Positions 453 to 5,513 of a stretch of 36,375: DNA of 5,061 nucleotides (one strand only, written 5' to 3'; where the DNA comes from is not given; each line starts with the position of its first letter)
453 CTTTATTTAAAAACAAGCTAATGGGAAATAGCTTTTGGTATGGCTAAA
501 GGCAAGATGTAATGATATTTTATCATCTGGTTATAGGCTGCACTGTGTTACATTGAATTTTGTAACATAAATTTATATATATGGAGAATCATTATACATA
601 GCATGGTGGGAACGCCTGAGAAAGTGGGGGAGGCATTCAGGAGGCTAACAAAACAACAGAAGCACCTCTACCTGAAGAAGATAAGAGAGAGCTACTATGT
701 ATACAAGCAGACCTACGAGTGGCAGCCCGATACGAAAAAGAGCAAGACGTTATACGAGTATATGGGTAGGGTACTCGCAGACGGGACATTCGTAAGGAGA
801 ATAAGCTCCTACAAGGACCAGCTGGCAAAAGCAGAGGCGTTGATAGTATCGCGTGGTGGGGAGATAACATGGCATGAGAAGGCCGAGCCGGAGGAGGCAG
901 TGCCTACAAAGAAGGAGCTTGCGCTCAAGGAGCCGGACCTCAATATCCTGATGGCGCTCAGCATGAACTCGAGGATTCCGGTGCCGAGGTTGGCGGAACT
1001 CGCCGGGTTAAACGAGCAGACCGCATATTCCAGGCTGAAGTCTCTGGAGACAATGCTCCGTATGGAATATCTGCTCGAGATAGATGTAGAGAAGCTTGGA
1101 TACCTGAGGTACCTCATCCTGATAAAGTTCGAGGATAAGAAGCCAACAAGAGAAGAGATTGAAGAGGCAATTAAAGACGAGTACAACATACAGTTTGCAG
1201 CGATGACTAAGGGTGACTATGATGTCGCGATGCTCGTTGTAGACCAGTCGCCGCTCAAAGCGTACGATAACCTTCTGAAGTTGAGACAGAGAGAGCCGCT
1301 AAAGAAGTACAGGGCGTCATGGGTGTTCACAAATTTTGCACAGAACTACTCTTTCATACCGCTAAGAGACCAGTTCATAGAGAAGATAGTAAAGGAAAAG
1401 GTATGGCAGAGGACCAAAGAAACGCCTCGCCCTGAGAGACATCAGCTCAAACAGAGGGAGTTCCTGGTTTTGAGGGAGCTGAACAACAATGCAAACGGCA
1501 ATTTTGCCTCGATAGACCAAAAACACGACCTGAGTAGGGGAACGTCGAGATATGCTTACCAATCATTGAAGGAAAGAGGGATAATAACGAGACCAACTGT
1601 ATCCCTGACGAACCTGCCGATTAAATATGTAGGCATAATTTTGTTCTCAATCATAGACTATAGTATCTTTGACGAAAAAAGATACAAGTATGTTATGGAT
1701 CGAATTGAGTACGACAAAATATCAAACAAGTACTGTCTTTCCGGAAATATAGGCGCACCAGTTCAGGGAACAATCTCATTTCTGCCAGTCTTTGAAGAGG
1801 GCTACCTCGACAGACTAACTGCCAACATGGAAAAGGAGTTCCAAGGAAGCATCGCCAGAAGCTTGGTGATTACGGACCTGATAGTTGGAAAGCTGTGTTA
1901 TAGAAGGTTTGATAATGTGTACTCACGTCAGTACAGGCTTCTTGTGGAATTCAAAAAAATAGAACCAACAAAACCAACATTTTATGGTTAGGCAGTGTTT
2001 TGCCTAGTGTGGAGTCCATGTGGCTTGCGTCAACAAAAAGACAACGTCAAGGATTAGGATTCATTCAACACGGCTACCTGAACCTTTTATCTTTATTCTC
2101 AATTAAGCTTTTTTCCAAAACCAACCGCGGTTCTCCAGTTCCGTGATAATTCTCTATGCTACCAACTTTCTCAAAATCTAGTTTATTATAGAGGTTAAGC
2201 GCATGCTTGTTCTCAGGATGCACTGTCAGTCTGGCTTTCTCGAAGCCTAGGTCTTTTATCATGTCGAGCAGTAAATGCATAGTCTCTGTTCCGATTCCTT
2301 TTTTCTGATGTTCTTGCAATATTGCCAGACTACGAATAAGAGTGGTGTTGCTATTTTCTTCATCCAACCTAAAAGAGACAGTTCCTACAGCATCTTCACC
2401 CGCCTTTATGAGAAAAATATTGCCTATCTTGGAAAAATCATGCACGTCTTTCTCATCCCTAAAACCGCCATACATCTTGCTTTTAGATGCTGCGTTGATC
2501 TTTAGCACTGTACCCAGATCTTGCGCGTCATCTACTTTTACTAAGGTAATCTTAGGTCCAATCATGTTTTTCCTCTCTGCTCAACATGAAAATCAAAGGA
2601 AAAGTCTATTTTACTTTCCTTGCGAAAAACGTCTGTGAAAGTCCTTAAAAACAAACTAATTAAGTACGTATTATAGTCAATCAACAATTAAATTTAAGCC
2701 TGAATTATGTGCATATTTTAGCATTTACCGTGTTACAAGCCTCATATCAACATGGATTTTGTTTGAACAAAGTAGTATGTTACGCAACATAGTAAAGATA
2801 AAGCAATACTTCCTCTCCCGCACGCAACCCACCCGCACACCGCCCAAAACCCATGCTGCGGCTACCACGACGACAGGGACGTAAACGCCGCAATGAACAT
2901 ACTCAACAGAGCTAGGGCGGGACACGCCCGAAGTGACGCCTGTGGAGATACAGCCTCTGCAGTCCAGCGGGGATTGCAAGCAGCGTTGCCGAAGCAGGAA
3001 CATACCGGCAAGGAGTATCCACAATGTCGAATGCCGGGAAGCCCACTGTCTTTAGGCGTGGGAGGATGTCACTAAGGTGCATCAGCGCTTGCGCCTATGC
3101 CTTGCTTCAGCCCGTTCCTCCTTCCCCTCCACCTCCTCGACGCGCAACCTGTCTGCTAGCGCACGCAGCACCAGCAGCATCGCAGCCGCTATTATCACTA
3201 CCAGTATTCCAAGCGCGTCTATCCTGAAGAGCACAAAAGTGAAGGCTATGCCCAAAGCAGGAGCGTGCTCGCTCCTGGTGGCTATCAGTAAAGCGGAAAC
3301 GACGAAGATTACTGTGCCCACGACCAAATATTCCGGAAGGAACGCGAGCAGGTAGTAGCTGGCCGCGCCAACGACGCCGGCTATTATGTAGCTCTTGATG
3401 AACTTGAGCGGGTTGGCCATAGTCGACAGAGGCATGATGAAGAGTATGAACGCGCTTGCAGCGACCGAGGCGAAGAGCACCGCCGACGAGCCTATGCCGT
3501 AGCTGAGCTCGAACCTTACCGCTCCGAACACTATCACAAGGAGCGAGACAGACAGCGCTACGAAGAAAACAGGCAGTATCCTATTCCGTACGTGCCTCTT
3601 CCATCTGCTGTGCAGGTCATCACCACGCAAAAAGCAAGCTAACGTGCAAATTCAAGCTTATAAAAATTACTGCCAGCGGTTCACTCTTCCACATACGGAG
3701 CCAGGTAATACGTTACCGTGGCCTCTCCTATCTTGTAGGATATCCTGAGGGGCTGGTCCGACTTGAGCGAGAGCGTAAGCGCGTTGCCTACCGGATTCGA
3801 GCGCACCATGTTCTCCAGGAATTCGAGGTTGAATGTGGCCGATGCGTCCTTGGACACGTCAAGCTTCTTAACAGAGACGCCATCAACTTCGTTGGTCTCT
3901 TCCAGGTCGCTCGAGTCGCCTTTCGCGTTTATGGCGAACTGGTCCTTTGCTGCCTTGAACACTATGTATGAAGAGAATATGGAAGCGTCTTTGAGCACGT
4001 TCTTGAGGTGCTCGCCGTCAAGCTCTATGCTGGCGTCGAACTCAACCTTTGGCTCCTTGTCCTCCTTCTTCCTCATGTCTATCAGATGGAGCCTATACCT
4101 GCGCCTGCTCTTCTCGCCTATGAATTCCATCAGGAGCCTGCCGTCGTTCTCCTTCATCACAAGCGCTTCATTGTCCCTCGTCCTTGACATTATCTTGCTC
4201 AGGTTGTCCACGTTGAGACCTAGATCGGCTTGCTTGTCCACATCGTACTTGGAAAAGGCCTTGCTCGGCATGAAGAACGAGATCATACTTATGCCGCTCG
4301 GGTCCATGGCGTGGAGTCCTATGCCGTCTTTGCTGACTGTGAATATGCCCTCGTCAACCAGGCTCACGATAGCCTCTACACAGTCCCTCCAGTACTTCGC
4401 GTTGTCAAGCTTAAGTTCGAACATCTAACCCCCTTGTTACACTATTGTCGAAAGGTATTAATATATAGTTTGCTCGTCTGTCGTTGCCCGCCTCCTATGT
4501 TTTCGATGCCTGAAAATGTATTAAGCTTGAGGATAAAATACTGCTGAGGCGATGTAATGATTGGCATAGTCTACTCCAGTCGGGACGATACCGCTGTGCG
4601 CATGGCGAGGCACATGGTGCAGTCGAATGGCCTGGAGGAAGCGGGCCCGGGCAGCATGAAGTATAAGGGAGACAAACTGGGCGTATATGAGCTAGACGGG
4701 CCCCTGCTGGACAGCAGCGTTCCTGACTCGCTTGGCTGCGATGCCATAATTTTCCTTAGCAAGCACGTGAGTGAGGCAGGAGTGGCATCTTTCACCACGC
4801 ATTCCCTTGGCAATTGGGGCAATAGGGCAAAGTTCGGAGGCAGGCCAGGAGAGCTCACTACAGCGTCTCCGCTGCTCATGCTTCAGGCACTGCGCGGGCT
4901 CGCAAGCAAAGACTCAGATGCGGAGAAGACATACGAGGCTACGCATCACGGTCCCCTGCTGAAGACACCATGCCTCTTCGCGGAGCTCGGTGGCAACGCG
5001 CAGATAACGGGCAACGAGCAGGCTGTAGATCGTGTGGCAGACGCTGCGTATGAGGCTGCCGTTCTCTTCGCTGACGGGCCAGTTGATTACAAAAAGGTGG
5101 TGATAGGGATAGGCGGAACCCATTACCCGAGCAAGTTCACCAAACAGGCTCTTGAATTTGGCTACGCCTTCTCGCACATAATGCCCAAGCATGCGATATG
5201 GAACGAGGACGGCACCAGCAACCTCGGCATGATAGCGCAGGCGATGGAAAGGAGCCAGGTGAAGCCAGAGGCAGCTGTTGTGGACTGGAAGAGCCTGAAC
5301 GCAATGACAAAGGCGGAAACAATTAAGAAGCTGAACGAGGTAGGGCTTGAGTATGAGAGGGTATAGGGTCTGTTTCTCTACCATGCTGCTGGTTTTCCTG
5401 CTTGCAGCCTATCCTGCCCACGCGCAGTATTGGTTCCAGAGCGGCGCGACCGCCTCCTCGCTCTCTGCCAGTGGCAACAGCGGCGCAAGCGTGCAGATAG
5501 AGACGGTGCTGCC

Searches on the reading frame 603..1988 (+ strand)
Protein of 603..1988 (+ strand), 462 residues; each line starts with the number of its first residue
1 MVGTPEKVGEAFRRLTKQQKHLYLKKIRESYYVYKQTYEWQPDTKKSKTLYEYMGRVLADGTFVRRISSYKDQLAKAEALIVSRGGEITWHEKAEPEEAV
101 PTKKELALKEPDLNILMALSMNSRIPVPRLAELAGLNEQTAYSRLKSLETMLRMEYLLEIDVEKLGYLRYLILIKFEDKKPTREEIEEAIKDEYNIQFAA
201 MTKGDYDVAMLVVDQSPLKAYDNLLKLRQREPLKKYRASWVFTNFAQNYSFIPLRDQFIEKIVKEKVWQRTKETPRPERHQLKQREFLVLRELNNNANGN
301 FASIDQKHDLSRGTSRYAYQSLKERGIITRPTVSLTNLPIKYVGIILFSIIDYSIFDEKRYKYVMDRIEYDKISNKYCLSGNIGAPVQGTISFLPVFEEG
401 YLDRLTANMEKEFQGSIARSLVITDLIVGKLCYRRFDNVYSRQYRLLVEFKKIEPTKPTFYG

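Call 26: search_protein_families(library=pfam, proteins=[window:603-1988:+], max_evalue=0.01)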
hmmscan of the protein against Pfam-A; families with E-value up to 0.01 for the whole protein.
window:603-1988:+ (462 aa): 4 families
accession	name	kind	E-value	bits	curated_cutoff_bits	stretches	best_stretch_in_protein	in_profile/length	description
PF13404.12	HTH_AsnC-type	-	2.8e-06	27.5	27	1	112-149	5-42/42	AsnC-type helix-turn-helix domain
PF13412.12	HTH_24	-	1.3e-05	25.1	21.9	1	112-149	5-42/48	Winged helix-turn-helix DNA-binding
PF01037.27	AsnC_trans_reg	-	0.0021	18.3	25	1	172-241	1-70/73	Lrp/AsnC ligand binding domain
PF01978.25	TrmB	-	0.0058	16.9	25.6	0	105-150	3-48/68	Sugar-specific transcriptional regulator TrmB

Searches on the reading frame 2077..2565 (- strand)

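Call 26: search_protein_families(library=pfam, proteins=[window:2077-2565:-], max_evalue=0.01)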
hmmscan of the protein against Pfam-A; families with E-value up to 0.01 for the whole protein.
window:2077-2565:- (163 aa): 6 families
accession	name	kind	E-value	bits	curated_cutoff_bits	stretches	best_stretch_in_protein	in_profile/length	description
PF00583.31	Acetyltransf_1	-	1.7e-15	57.8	20.7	1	48-131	33-116/116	Acetyltransferase (GNAT) family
PF13673.13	Acetyltransf_10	-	3.1e-09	37.3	23.6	1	50-140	33-116/128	Acetyltransferase (GNAT) domain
PF13508.13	Acetyltransf_7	-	3.3e-09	37.4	27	1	48-133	3-84/84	Acetyltransferase (GNAT) domain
PF13302.13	Acetyltransf_3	-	5.7e-08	34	25.4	1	36-132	32-138/138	Acetyltransferase (GNAT) domain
PF08445.16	FR47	-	1.5e-05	25.3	22.1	1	73-134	20-80/86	FR47-like protein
PF21926.2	FeeM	-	0.00032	20.9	27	0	79-147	85-152/158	N-acyl amino acid synthase FeeM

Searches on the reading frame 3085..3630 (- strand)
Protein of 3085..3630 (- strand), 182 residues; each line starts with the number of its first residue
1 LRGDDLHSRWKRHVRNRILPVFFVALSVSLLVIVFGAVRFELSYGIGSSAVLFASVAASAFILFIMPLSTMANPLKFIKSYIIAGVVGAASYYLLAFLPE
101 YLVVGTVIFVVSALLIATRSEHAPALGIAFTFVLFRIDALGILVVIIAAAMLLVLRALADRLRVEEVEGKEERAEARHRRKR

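Call 26: search_protein_families(library=pfam, proteins=[window:3085-3630:-], max_evalue=0.01)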
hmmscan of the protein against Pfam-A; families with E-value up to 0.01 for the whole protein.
window:3085-3630:- (182 aa): 1 family
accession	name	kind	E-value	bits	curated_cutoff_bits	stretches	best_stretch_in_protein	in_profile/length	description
PF04982.19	TM_HPP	-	6.2e-11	42.6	27.2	1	22-158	10-145/157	HPP, transmembrane region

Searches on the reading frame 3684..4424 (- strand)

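Call 26: search_protein_families(library=pfam, proteins=[window:3684-4424:-], max_evalue=0.01)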
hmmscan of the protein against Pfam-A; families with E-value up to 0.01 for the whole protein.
window:3684-4424:- (247 aa): 3 families
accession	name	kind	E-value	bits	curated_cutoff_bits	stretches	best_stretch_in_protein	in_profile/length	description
PF00705.23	PCNA_N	-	3.5e-19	69.2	20.3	1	1-117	1-121/127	Proliferating cell nuclear antigen, N-terminal domain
PF02747.20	PCNA_C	-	2.2e-12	47.7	23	1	125-243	3-126/128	Proliferating cell nuclear antigen, C-terminal domain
PF02144.21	Rad1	-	0.00024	20.7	24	1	2-150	2-167/257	Repair protein Rad1/Rec1/Rad17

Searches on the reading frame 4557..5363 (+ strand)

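Call 103: search_protein_families(library=pfam, proteins=[window:4557-5363:+], max_evalue=0.0001)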
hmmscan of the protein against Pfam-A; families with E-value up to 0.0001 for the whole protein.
window:4557-5363:+ (269 aa): 1 family
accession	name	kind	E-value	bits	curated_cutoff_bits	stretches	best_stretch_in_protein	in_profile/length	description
PF04414.18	tRNA_deacylase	-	1.4e-49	168.8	33.6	1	61-266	5-204/205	D-aminoacyl-tRNA deacylase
